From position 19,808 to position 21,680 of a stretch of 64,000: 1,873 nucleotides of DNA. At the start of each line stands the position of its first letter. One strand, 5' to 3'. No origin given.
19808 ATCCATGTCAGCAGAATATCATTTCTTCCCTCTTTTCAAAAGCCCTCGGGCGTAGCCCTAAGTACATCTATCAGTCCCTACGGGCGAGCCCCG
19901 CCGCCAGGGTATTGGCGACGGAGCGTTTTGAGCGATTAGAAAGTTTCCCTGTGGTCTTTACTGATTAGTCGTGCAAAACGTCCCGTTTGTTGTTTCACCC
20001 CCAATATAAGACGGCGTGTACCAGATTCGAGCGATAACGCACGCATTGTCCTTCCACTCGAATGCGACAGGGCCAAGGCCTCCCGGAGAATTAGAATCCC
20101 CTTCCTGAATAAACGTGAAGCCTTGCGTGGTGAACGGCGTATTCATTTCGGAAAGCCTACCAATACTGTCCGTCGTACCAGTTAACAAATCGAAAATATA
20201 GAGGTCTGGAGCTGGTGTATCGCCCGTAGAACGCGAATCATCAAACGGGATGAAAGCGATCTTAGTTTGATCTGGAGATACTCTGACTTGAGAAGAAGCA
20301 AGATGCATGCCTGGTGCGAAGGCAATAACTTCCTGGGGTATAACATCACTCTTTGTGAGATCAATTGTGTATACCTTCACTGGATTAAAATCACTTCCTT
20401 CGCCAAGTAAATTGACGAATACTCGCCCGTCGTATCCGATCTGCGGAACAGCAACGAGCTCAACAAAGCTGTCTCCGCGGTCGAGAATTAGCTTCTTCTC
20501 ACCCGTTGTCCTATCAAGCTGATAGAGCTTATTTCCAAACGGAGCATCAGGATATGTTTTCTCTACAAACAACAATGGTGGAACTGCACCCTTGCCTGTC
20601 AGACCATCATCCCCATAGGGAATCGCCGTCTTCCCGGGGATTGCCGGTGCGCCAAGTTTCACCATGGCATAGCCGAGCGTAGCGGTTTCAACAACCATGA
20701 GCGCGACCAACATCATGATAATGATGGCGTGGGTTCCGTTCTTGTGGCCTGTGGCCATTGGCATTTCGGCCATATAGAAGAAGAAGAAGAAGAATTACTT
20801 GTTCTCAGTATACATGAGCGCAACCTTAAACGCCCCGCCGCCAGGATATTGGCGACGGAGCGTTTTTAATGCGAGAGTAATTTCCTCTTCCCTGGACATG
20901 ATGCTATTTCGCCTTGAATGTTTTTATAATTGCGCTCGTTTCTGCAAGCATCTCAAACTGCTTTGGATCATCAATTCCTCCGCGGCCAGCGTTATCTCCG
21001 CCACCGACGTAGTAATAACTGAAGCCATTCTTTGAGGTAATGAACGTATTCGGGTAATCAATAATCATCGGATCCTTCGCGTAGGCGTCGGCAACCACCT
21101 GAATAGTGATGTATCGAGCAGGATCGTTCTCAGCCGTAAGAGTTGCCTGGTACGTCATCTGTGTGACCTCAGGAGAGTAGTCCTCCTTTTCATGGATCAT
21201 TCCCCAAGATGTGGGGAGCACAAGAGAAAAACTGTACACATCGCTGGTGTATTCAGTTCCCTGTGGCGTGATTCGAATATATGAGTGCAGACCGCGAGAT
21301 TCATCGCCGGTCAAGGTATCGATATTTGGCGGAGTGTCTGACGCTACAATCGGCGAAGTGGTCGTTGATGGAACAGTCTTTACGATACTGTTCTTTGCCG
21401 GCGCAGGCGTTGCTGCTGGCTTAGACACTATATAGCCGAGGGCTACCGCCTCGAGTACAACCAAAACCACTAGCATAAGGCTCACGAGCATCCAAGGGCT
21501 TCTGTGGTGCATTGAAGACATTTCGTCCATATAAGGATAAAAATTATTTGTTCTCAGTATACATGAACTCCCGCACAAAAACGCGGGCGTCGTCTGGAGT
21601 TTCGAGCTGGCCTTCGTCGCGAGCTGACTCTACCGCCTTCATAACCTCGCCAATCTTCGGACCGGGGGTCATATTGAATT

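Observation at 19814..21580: Tandem surface-protein cassettes: identical promoter/mini-ORF leader and 3' stem-loop around non-homologous bodies, with a (TTC)6 tract in one 5'UTR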

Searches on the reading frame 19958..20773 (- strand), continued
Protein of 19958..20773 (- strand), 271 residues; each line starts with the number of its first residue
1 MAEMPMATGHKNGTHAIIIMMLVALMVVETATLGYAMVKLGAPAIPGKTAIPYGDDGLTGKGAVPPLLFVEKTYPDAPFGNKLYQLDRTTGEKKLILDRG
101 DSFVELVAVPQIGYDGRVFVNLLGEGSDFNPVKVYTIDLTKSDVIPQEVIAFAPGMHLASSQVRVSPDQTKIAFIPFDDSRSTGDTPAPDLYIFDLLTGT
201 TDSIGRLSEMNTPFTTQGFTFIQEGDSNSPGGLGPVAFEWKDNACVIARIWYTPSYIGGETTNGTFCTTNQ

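Call 68: find_encoding_contigs(protein=P0012, flank=4000, max_places=3)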
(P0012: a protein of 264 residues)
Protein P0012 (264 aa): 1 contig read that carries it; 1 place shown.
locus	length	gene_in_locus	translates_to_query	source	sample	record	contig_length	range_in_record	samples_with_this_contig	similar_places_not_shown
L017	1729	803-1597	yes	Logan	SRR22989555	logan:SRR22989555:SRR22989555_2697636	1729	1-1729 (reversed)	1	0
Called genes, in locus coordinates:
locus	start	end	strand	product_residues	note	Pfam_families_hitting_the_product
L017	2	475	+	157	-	?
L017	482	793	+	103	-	-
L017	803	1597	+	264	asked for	-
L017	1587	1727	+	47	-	?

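Call 74: find_encoding_contigs(protein=P0008, flank=3000, max_places=10)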
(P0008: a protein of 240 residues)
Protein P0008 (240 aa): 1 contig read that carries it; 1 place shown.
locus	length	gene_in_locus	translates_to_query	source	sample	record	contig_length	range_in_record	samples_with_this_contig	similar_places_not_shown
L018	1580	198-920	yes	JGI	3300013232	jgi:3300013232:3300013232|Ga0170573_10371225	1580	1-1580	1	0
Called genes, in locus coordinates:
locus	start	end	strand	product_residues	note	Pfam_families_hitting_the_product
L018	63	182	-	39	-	-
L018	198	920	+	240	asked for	-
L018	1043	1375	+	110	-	-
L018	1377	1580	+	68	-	?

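Call 79: search_protein_families(library=ncbifam, proteins=[window:19958-20773:-, P0006, L003:2920-3264:+], max_evalue=0.1)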
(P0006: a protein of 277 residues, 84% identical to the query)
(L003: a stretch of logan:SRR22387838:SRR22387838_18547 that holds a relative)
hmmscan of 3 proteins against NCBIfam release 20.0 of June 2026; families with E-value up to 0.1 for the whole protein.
window:19958-20773:- (271 aa): 0 families

P0006 (277 aa): 0 families

L003:2920-3264:+ (114 aa): 1 family
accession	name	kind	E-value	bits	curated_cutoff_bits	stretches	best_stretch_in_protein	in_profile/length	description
NF010757.0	PRK14160.1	equivalog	0.055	12.8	184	0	2-32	111-140/211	nucleotide exchange factor GrpE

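Call 82: find_encoding_contigs(protein=P0018, flank=3000, max_places=4)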
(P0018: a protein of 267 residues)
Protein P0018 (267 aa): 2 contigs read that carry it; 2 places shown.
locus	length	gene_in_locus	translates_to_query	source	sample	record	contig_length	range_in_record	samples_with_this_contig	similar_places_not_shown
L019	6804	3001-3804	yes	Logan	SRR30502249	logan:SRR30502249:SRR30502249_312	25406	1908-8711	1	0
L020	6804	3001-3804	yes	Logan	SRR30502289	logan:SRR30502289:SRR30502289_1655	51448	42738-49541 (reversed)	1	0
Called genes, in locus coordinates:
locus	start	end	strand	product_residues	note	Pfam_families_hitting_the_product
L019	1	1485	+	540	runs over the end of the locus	PF01676:Metalloenzyme, PF06415:iPGM_N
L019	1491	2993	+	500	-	PF01743:PolyA_pol, PF12627:PolyA_pol_RNAbd, PF01966:HD (weak), PF13735:tRNA_NucTran2_2 (weak)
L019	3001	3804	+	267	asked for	-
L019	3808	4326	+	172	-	PF01569:PAP2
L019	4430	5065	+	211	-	PF00483:NTP_transferase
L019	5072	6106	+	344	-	PF02618:YceG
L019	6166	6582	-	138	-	-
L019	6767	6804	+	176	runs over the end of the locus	-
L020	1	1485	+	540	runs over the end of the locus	PF01676:Metalloenzyme, PF06415:iPGM_N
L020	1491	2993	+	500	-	PF01743:PolyA_pol, PF12627:PolyA_pol_RNAbd, PF01966:HD (weak), PF13735:tRNA_NucTran2_2 (weak)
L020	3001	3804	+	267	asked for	-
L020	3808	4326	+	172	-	PF01569:PAP2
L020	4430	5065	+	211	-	PF00483:NTP_transferase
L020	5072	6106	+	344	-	PF02618:YceG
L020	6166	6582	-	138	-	-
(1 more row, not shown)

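Call 90: search_protein_families(library=phrogs, proteins=[window:19958-20773:-, P0006, L003:2920-3264:+], max_evalue=0.01)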
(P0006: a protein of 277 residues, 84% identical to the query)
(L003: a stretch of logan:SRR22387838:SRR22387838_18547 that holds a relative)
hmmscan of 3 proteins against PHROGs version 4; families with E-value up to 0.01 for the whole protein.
window:19958-20773:- (271 aa): 0 families

P0006 (277 aa): 0 families

L003:2920-3264:+ (114 aa): 0 families

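Call 95: search_protein_families(library=pfam, alignment_id=A6, max_evalue=0.01)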
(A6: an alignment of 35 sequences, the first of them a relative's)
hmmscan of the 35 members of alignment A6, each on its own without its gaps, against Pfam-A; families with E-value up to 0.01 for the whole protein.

A. member 1, P0001 (271 aa): 0 families

B. families by the number of members that match (of 35 scanned): 6 families
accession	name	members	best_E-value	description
PF12704.14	MacB_PCD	1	0.0012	MacB-like periplasmic core domain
PF13449.12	Phytase-like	1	0.0039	Esterase-like activity of phytase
PF16819.11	DUF5074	1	0.0067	Domain of unknown function (DUF5074)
PF06305.16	LapA_dom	1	0.0075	Lipopolysaccharide assembly protein A domain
PF23714.1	Rv3627c_N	1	0.0076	Carboxypeptidase Rv3627c-like, N-terminal domain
PF03935.22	SKN1_KRE6_Sbg1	1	0.0079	Beta-glucan synthesis-associated protein SKN1/KRE6/Sbg1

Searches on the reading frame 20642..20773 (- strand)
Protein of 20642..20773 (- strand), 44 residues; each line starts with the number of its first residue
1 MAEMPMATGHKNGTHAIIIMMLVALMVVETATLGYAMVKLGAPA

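Call 26: find_homologous_proteins(query=A2, max_evalue=10)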
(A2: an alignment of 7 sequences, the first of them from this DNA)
Query A2 (7 sequences): 223 candidates shared short words with the query, none scored E <= 10.

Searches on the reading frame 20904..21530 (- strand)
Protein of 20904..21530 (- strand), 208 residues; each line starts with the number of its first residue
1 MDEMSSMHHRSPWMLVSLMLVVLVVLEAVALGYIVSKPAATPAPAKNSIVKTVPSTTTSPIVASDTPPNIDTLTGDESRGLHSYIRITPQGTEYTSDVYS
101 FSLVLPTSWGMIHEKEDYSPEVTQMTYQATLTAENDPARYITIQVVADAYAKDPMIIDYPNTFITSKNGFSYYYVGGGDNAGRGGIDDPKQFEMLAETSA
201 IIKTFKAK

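Call 9: search_protein_families(library=pfam, proteins=[window:20904-21530:-], max_evalue=1)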
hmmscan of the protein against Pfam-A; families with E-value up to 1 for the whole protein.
window:20904-21530:- (208 aa): 1 family
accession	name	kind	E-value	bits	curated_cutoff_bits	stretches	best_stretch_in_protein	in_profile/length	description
PF06612.16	DUF1146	-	0.42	11.1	25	1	21-36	29-44/48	Protein of unknown function (DUF1146)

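Call 11: find_encoding_contigs(protein=window:20904-21530:-, flank=5000, max_places=10)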
Protein window:20904-21530:- (208 aa): no gene with exactly this product is on record in the collection.

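Call 13: find_encoding_contigs(protein=window:20904-21491:-, flank=5000, max_places=10)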
Protein window:20904-21491:- (195 aa): 1 contig read that carries it; 1 place shown.
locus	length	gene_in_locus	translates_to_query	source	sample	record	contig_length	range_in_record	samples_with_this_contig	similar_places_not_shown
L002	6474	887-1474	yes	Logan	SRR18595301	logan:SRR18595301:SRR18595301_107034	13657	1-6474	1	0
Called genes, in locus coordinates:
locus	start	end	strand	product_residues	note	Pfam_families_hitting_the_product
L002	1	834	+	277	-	?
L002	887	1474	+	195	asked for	-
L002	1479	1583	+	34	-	-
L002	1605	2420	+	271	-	-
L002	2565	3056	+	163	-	PF01569:PAP2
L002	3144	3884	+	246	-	PF00483:NTP_transferase, PF12804:NTP_transf_3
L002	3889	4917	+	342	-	PF02618:YceG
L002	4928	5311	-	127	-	-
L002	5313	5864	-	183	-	-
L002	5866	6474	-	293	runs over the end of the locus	-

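Call 15: find_homologous_proteins(query=window:20904-21530:-)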
Query window:20904-21530:- (208 aa): 2 proteins with E <= 0.001 among 609 candidates.
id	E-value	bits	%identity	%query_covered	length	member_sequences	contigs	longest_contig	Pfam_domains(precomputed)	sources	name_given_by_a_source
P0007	4.1e-122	423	100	94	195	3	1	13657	-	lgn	-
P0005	1.1e-108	379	81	100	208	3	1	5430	-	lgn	-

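Call 58: predict_structure(alignment_id=A4)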
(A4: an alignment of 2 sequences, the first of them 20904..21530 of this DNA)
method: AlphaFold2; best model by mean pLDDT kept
length: 208 residues; sequences in the alignment: 2
mean_pLDDT: 38.2   pTM: 0.19
mean pLDDT of the five models: 38.2, 34.4, 33.3, 33.2, 33.2
residues with pLDDT >= 90: 0; 70-90: 16; 50-70: 15; < 50: 177
segments of 3 or more residues with pLDDT < 50: 2-6, 36-38, 40-208
pLDDT, mean of each block of 10 residues (from residue 1): 51 73 76 54 39 29 28 32 35 34 35 33 34 34 35 28 31 32 31 29 30
secondary structure, 60 per line:
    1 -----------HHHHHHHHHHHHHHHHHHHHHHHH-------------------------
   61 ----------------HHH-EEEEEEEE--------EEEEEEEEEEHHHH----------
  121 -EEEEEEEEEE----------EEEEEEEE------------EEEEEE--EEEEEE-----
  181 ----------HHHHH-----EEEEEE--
elements in order: H12-35 E81-88 E97-106 H107-110 E122-131 E142-149 E162-167 E170-175 H191-195 E201-206

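Call 79: search_protein_families(library=ncbifam, proteins=[window:20904-21530:-], max_evalue=0.1)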
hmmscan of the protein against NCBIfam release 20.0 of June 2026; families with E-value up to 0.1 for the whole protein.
window:20904-21530:- (208 aa): 0 families

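Call 80: search_solved_structures(query=A4, max_evalue=1)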
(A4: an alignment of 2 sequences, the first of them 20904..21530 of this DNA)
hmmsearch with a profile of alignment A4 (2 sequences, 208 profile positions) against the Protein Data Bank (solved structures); distinct sequences matched with E-value up to 1: 0.

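Call 90: search_protein_families(library=phrogs, proteins=[window:20904-21530:-], max_evalue=0.01)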
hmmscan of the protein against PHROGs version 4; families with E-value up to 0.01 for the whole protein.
window:20904-21530:- (208 aa): 0 families
